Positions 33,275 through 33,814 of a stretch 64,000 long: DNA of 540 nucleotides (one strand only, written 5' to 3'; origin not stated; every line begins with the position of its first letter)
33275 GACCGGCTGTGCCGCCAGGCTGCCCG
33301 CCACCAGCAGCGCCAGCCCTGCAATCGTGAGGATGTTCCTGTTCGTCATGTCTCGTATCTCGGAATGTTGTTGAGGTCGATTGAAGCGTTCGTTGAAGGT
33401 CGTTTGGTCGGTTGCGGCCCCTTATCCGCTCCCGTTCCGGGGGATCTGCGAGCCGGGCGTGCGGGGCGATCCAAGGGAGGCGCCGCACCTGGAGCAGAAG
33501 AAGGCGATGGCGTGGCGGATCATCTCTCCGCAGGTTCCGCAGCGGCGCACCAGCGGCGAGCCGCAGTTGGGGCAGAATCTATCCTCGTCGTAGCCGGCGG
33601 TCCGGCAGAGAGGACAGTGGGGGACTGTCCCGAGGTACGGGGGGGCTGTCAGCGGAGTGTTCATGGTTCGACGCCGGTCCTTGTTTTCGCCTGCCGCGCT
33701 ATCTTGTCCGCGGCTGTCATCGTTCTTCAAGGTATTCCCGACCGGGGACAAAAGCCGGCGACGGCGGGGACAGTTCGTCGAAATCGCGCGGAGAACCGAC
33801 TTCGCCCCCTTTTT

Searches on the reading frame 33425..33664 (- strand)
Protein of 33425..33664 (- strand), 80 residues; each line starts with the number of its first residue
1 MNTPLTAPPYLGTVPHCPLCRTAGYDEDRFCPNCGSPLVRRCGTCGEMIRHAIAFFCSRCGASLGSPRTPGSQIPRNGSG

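Call 60: search_protein_families(library=pfam, proteins=[window:33425-33664:-], max_evalue=0.1)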
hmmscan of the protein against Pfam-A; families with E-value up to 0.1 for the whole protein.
window:33425-33664:- (80 aa): 21 families
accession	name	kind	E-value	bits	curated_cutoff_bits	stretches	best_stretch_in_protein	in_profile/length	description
PF12773.13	DZR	-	4.8e-10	39.9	27.3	1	17-61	1-45/45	Double zinc ribbon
PF13240.11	Zn_Ribbon_1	-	6.3e-08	32.6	25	1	16-38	1-23/23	zinc-ribbon domain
PF18912.6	DZR_2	-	6.6e-05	23.1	27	1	15-60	8-55/56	Double zinc ribbon domain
PF17032.10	Zn_ribbon_15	-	8.7e-05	23.7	28.9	1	14-35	52-73/73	zinc-ribbon family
PF07191.17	Zn_ribbon_6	-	0.00035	21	25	1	16-61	18-56/67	Double zinc ribbon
PF14803.11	Zn_ribbon_Nudix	-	0.0007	19.9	25.6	1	29-42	1-14/34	Nudix N-terminal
PF24463.1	DUF7577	-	0.0013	18.7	28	1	39-64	2-26/27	Domain of unknown function (DUF7577)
PF13248.11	Zn_ribbon_3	-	0.0018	18.1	27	1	25-38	13-26/26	zinc-ribbon domain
PF00643.29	zf-B_box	-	0.0029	18.2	24.1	1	28-49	3-25/42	B-box zinc finger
PF09297.16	Zn_ribbon_NUD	-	0.0061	16.7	24.8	1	29-40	4-15/32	NADH pyrophosphatase zinc ribbon domain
PF08772.16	Zn_ribbon_NOB1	-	0.0073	16.8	24.9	1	39-62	8-31/72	Nin one binding (NOB1) Zn-ribbon like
PF07754.17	HVO_2753_ZBP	-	0.0098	16.1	33.2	1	30-61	18-46/46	Small zinc finger protein HVO_2753-like, Zn-binding pocket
PF10083.14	DUF2321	-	0.011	15.8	24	1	26-52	24-50/157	Uncharacterized protein conserved in bacteria (DUF2321)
PF18439.7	zf_UBZ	-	0.013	15.6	25.6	0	55-64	3-12/32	Ubiquitin-Binding Zinc Finger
PF03119.21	DNA_ligase_ZBD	-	0.019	15.3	25.8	1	31-41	2-12/27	NAD-dependent DNA ligase C4 zinc finger domain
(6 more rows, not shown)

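Call 64: search_protein_families(library=padloc, proteins=[window:33425-33664:-], max_evalue=0.01)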
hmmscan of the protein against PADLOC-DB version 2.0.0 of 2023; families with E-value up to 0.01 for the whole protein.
window:33425-33664:- (80 aa): 0 families
